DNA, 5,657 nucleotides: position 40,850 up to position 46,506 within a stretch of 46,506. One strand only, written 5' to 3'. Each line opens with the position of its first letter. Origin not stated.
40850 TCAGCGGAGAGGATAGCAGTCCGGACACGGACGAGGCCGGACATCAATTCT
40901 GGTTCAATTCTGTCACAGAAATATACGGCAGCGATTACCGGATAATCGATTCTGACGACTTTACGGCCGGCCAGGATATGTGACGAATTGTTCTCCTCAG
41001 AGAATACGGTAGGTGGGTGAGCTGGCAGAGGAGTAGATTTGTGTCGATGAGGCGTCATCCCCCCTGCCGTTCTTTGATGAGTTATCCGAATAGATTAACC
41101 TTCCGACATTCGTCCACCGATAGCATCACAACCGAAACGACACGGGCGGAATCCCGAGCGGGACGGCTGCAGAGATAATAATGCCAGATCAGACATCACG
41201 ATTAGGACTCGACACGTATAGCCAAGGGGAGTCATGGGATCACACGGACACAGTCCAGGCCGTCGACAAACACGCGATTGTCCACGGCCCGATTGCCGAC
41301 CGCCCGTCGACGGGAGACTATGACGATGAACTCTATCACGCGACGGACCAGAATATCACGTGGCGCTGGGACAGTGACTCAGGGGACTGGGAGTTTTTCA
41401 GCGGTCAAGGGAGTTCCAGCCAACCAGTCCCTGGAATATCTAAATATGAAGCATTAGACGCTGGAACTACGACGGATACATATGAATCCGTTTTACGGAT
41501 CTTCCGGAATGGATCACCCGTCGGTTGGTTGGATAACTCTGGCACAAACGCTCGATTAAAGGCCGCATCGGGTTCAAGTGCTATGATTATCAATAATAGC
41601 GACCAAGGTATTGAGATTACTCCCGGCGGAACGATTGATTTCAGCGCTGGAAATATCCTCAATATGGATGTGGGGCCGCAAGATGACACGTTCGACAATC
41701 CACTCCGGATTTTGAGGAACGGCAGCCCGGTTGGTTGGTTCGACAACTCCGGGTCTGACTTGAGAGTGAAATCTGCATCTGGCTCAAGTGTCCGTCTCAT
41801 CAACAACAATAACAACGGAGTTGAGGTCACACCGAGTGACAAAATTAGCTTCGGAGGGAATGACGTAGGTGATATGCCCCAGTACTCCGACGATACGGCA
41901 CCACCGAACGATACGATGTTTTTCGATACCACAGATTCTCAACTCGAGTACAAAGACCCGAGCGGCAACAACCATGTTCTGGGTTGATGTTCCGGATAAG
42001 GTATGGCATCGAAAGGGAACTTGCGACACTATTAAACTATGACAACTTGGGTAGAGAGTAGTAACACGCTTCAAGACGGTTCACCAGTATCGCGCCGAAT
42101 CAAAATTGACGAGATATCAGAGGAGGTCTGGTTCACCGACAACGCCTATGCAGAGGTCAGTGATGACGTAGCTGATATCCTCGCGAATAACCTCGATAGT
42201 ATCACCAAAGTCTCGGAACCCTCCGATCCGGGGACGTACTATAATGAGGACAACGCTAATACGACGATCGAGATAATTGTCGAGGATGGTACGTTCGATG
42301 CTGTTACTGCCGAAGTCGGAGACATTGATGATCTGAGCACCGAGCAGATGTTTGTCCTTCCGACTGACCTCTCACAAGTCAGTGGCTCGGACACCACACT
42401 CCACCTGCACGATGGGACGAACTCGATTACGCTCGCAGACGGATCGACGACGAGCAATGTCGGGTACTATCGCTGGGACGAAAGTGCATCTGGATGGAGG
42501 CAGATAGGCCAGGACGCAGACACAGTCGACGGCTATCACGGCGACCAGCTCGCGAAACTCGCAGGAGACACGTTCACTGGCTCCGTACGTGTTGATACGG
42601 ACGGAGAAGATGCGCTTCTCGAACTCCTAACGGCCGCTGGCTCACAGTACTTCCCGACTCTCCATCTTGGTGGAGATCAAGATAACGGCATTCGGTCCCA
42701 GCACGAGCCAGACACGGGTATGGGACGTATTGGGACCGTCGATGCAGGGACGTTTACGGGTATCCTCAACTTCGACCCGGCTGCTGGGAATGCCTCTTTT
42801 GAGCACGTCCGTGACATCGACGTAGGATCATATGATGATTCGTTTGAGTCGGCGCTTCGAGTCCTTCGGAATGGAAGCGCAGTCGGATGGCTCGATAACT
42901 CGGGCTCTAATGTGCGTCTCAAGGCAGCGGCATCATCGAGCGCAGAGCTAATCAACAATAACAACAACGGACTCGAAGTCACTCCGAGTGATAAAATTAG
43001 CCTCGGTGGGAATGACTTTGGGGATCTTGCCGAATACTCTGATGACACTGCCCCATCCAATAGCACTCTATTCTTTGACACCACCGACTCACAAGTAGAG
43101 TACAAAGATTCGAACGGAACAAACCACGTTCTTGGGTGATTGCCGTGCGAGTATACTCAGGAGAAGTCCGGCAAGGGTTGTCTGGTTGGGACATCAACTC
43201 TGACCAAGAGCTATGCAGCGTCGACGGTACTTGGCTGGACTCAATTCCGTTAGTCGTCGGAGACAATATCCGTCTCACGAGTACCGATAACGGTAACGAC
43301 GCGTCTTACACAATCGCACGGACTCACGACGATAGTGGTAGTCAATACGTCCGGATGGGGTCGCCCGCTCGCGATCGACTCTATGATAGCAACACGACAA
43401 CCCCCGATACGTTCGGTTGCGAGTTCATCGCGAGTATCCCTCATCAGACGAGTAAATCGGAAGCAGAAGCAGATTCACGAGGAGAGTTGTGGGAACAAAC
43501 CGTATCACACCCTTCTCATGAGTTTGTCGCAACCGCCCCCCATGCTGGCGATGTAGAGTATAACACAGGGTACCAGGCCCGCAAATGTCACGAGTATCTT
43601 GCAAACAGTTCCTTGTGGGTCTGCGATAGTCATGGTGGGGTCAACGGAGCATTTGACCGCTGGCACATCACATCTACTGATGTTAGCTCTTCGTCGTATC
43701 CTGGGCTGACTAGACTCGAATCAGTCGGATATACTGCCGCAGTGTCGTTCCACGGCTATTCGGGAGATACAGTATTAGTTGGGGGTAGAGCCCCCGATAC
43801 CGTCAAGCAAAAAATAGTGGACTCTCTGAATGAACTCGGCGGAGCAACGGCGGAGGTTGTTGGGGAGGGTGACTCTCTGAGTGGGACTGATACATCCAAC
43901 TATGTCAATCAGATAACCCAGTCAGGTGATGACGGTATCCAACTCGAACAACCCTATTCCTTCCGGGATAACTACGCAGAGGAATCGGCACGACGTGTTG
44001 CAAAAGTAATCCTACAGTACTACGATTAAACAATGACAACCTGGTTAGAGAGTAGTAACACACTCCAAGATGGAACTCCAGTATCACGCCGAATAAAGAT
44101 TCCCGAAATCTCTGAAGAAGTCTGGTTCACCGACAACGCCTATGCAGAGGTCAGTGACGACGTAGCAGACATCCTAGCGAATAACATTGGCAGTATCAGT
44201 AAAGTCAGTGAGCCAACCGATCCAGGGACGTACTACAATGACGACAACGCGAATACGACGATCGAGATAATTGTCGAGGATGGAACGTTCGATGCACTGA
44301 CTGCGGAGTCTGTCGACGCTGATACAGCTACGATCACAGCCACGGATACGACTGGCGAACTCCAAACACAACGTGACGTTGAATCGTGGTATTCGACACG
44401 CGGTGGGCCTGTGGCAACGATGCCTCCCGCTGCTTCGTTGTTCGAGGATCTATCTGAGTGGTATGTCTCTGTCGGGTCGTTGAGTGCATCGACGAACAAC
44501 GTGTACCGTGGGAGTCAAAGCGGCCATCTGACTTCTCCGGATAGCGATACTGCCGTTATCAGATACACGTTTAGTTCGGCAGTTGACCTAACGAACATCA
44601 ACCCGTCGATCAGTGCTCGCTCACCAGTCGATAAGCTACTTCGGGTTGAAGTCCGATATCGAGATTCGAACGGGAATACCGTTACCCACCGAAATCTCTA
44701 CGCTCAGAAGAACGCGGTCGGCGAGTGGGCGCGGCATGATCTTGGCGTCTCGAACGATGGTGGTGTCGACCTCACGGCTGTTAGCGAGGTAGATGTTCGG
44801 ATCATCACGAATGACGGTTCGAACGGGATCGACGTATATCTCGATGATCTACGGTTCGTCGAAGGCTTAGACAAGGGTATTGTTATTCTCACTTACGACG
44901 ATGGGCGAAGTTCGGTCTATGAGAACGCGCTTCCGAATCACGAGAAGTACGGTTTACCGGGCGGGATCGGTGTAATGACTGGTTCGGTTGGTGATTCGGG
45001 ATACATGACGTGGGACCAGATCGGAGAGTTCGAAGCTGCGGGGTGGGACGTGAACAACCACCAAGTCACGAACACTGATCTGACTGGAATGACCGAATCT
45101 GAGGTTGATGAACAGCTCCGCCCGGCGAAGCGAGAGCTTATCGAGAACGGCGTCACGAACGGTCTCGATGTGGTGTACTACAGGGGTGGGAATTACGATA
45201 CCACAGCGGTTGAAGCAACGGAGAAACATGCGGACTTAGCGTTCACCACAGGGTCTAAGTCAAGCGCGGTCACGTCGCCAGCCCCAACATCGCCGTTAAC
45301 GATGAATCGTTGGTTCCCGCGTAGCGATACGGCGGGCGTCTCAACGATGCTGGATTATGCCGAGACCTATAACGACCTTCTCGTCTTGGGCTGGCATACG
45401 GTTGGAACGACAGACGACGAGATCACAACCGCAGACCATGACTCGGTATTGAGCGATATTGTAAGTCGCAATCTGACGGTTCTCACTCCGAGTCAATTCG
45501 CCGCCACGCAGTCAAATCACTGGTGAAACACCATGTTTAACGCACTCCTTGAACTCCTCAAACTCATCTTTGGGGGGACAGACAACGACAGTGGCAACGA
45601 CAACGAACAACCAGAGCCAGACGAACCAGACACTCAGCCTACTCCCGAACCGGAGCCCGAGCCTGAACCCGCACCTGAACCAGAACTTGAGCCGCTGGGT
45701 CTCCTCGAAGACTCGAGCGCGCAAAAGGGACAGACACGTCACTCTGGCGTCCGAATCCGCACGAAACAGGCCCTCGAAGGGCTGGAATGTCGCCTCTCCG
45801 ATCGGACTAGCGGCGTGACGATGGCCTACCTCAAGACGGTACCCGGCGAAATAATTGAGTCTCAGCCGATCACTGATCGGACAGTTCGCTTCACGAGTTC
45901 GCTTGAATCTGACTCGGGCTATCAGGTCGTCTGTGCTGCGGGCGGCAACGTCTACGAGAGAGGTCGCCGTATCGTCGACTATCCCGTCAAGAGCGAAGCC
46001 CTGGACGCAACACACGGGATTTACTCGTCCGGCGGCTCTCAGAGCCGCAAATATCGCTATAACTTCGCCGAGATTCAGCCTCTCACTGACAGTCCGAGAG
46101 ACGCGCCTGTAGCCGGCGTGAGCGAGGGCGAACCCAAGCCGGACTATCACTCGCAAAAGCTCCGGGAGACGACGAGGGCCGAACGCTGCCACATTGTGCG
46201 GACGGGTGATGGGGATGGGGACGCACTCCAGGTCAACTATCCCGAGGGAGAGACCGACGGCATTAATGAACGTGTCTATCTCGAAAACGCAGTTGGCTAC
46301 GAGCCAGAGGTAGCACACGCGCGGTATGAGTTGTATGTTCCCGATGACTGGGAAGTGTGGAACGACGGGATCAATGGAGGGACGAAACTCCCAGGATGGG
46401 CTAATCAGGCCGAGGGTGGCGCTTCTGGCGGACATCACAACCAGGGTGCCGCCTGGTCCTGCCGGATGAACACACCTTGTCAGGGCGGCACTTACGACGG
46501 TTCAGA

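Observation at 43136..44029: PghP-type poly-gamma-glutamate hydrolase embedded in the fibre cassette of an archaeal virus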

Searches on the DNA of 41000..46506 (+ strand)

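Call 6: search_dna_similar(query=window:41000-46506:+, collection=phages, mode=near, max_rows=20)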
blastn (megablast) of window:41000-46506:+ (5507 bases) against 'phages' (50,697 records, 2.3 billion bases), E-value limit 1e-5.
No match.
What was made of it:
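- Tried and rejected: Nucleotide search of the 5.5-kb cassette against 50,697 phage records found nothing (call 6).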

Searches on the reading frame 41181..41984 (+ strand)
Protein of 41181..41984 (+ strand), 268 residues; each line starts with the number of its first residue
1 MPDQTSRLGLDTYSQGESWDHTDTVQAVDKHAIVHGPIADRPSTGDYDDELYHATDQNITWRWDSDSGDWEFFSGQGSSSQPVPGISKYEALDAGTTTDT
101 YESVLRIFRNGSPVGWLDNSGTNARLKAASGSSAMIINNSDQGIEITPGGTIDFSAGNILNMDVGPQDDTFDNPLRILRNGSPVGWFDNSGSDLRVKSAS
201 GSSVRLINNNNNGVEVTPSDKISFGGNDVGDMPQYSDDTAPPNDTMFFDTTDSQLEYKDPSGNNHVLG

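Call 3: search_protein_families(library=pfam, proteins=[window:41181-41984:+], max_evalue=0.01)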
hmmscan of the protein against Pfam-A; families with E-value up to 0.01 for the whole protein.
window:41181-41984:+ (268 aa): 0 families

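Call 4: search_protein_families(library=phrogs, proteins=[window:41181-41984:+], max_evalue=0.01)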
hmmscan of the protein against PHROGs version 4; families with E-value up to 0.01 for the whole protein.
window:41181-41984:+ (268 aa): 0 families

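Call 51: search_protein_families(library=ncbifam, proteins=[window:41181-41984:+], max_evalue=0.01)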
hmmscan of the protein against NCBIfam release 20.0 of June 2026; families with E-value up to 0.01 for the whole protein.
window:41181-41984:+ (268 aa): 0 families

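Call 63: search_protein_families(library=pfam, proteins=[window:41181-41984:+], max_evalue=10)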
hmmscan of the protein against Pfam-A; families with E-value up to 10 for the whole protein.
window:41181-41984:+ (268 aa): 0 families
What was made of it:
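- Tried and rejected: Pfam at E up to 10 gave nothing for the fibre partner (call 63).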

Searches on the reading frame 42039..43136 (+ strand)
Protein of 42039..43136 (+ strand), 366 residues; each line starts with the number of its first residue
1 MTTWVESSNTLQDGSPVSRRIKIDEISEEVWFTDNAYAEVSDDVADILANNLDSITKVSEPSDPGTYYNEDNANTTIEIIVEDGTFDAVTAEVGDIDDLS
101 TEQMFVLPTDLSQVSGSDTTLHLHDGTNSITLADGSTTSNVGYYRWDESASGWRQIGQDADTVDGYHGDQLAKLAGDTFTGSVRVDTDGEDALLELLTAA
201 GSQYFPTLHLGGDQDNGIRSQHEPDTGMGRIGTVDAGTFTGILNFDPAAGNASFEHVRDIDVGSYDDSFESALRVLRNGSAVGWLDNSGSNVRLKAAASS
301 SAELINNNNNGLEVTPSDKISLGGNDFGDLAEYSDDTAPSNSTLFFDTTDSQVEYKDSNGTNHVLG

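Call 3: search_protein_families(library=pfam, proteins=[window:42039-43136:+], max_evalue=0.01)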
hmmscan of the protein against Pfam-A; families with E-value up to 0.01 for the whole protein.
window:42039-43136:+ (366 aa): 0 families

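Call 4: search_protein_families(library=phrogs, proteins=[window:42039-43136:+], max_evalue=0.01)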
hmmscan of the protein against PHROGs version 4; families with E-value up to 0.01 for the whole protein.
window:42039-43136:+ (366 aa): 0 families

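Call 51: search_protein_families(library=ncbifam, proteins=[window:42039-43136:+], max_evalue=0.01)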
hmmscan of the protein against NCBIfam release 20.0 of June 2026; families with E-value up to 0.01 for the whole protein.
window:42039-43136:+ (366 aa): 0 families

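Call 61: find_homologous_proteins(query=window:42039-43136:+, max_evalue=0.001)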
Query window:42039-43136:+ (366 aa): 6 proteins with E <= 0.001 among 8000 candidates.
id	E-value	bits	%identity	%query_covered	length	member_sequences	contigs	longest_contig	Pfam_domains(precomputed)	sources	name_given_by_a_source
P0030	1.6e-235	799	100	100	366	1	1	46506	-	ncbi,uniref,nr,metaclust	ncbi:hypothetical protein [Natrialba taiwanensis]|uniref:Uncharacterized protein n=1 Tax=Natrialba t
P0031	1.1e-97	346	60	73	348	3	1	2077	-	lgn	-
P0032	3.5e-91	324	55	76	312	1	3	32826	-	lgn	-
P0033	1.1e-43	168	90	25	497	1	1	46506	PF01522.27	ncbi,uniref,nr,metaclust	ncbi:polysaccharide deacetylase family protein [Natrialba taiwanensis]|uniref:Polysaccharide deacety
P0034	1.5e-34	138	63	29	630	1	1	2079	PF00149.34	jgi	-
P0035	2.0e-30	124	58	28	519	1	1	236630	-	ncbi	ncbi:hypothetical protein [Halosimplex sp. J119]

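Call 63: search_protein_families(library=pfam, proteins=[window:42039-43136:+], max_evalue=10)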
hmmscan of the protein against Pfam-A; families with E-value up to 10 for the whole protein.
window:42039-43136:+ (366 aa): 0 families

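Call 74: predict_structure(alignment_id=A3)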
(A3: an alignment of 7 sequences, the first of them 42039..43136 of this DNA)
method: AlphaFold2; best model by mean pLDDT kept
length: 366 residues; sequences in the alignment: 7
mean_pLDDT: 38.8   pTM: 0.25
mean pLDDT of the five models: 38.8, 38.4, 37.4, 35.6, 35.5
residues with pLDDT >= 90: 1; 70-90: 29; 50-70: 34; < 50: 302
segments of 3 or more residues with pLDDT < 50: 1-107, 158-297, 299-349
pLDDT, mean of each block of 10 residues (from residue 1): 33 40 38 33 45 34 33 30 25 24 41 66 75 85 69 61 27 30 25 27 27 24 21 23 28 28 28 38 40 43 33 36 32 40 47 57 55
secondary structure, 60 per line:
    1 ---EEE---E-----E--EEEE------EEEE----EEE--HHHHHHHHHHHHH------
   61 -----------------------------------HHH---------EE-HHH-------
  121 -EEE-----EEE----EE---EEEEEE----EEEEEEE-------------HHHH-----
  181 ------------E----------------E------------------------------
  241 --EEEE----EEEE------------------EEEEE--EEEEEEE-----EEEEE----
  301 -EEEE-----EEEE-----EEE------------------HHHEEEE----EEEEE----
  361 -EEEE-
elements in order: E4-6 E19-22 E29-32 E37-39 H42-54 E122-124 E130-132 E142-147 E152-158 H172-175 E243-246 E251-254 E273-277 E280-286 E292-296 E302-305 E311-314 E320-322 E344-347 E352-356 E362-365
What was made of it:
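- On Tail fibre (for the upstream partner 42039..43139): There is no Pfam, PHROG or NCBIfam hit (calls 3, 4, 51, 63), and the AF2 model failed at pLDDT 38.8 (call 74).
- The structure prediction for the fibre partner failed (pLDDT 38.8, call 74), so its fibre nature rests on position, modularity and homology to unnamed baseplate-adjacent genes.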

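Call 75: search_dna_similar(query=window:42039-43136:+, collection=phages, mode=protein, max_evalue=0.01, max_rows=40)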
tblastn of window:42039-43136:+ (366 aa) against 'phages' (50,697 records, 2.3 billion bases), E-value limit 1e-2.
Records with a match: 9; places in all: 12; records where one place covers at least 80% of the query: 0.
Best place of each record, by identity: <60% 9.
By first word of the organism name: Haloarcula 5; Halorubrum 4.
By host as written in the record: Haloarcula californiae 5; Halorubrum sodomense 2; Halorubrum sp. 2.
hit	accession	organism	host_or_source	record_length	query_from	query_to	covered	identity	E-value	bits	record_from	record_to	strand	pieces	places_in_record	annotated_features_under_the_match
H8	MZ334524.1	Haloarcula virus HCTV-16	Haloarcula californiae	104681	57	222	45%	28.2%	3e-10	68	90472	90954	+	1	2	hypothetical protein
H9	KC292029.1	Haloarcula californiae tailed virus 1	Haloarcula californiae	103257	92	222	36%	31.9%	6e-10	67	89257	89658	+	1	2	128: hypothetical protein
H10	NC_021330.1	Haloarcula californiae tailed virus 1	Haloarcula californiae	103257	92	222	36%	31.9%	6e-10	67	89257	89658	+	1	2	128: hypothetical protein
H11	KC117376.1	Halorubrum sodomense tailed virus 2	Halorubrum sodomense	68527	111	175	18%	46.2%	1e-8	62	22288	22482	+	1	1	31: hypothetical protein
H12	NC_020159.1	Halorubrum sodomense tailed virus 2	Halorubrum sodomense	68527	111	175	18%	46.2%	1e-8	62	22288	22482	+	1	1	31: hypothetical protein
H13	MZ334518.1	Halorubrum virus HRTV-11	Halorubrum sp.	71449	111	177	18%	44.8%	6e-9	64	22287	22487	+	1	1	hypothetical protein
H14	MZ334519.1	Haloarcula virus HCTV-6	Haloarcula californiae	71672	111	175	18%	44.6%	2e-8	62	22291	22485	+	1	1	hypothetical protein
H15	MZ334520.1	Haloarcula virus HCTV-15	Haloarcula californiae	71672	111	175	18%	44.6%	2e-8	62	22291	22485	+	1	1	hypothetical protein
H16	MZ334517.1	Halorubrum virus HRTV-2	Halorubrum sp.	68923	111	175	18%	44.6%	7e-8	61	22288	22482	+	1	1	hypothetical protein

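Call 76: get_annotated_region(hit=H13, flank=7000)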
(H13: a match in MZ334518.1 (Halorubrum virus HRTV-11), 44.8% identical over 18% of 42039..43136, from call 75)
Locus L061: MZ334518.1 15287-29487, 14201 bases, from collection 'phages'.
description: Halorubrum virus HRTV-11 isolate HRTV-11/47, complete genome.
organism: Halorubrum virus HRTV-11 (NCBI taxid 2877992)
taxonomy: Viruses; Duplodnaviria; Heunggongvirae; Uroviricota; Caudoviricetes; Thumleimavirales; Hafunaviridae; Mincapvirus
host: Halorubrum sp.; source: solar saltern; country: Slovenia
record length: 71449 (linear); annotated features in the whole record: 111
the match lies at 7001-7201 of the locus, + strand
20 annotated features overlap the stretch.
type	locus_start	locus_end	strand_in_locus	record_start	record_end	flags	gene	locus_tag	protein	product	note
CDS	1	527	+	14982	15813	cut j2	-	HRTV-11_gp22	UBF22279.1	tail assembly chaperone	putative programmed translational -2 frameshift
CDS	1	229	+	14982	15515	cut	-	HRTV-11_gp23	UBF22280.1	tail assembly chaperone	-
CDS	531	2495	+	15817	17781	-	-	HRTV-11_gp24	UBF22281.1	tail tape measure protein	-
CDS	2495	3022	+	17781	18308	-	-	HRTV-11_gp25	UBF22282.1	hypothetical protein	-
CDS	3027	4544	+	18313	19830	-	-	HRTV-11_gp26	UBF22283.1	baseplate hub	-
CDS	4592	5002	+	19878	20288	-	-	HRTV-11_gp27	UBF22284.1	baseplate assembly protein V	-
CDS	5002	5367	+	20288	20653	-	-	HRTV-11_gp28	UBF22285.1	PAAR repeat protein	-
CDS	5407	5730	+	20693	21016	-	-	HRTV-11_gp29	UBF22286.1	T4 gp25-like baseplate wedge protein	-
CDS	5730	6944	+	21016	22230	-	-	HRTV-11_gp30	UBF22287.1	baseplate J-like protein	-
CDS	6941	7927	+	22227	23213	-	-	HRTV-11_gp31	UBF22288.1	hypothetical protein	-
CDS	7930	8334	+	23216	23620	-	-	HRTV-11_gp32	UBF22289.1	hypothetical protein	-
CDS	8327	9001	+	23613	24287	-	-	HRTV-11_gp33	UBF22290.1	P2 gpI-like phage tail protein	-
CDS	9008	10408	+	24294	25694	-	-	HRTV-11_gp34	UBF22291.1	putative tail fiber protein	-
CDS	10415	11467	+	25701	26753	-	-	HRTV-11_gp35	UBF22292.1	putative adhesin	-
CDS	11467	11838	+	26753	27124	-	-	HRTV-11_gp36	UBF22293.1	hypothetical protein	-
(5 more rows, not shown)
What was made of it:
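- A segment of the partner matches HRTV-11 gp31, which lies next to the baseplate J-like gene (calls 75, 76).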

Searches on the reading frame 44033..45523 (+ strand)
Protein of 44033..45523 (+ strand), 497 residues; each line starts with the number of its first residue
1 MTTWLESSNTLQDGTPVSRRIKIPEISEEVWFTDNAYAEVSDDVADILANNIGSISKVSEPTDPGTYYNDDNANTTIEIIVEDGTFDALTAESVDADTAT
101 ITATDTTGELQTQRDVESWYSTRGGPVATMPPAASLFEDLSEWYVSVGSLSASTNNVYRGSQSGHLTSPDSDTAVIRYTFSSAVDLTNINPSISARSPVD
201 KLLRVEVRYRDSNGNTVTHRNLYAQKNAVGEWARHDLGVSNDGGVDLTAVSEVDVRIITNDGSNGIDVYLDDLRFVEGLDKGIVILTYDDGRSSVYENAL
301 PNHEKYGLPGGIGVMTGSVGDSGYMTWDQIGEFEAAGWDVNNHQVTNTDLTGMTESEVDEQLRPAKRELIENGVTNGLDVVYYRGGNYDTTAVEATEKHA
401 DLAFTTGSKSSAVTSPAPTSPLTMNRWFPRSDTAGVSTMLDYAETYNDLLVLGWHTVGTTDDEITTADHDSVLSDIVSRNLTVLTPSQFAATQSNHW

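Call 3: search_protein_families(library=pfam, proteins=[window:44033-45523:+], max_evalue=0.01)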
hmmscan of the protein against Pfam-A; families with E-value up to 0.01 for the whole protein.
window:44033-45523:+ (497 aa): 1 family
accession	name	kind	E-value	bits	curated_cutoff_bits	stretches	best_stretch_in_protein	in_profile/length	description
PF01522.26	Polysacc_deac_1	-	1.1e-12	48.5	23.1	1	280-399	5-119/124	Polysaccharide deacetylase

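Call 4: search_protein_families(library=phrogs, proteins=[window:44033-45523:+], max_evalue=0.01)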
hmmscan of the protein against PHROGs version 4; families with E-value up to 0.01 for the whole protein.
window:44033-45523:+ (497 aa): 0 families

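Call 51: search_protein_families(library=ncbifam, proteins=[window:44033-45523:+], max_evalue=0.01)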
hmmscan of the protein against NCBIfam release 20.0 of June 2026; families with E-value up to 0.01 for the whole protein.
window:44033-45523:+ (497 aa): 2 families
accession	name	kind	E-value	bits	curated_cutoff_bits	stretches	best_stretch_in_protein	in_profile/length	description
TIGR03933.1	PIA_icaB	equivalog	0.00077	19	248.35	1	283-351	73-147/245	intercellular adhesin biosynthesis polysaccharide N-deacetylase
TIGR03938.2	deacetyl_PgaB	equivalog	0.0029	16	321.9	1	283-316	65-98/621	poly-beta-1,6-N-acetyl-D-glucosamine N-deacetylase PgaB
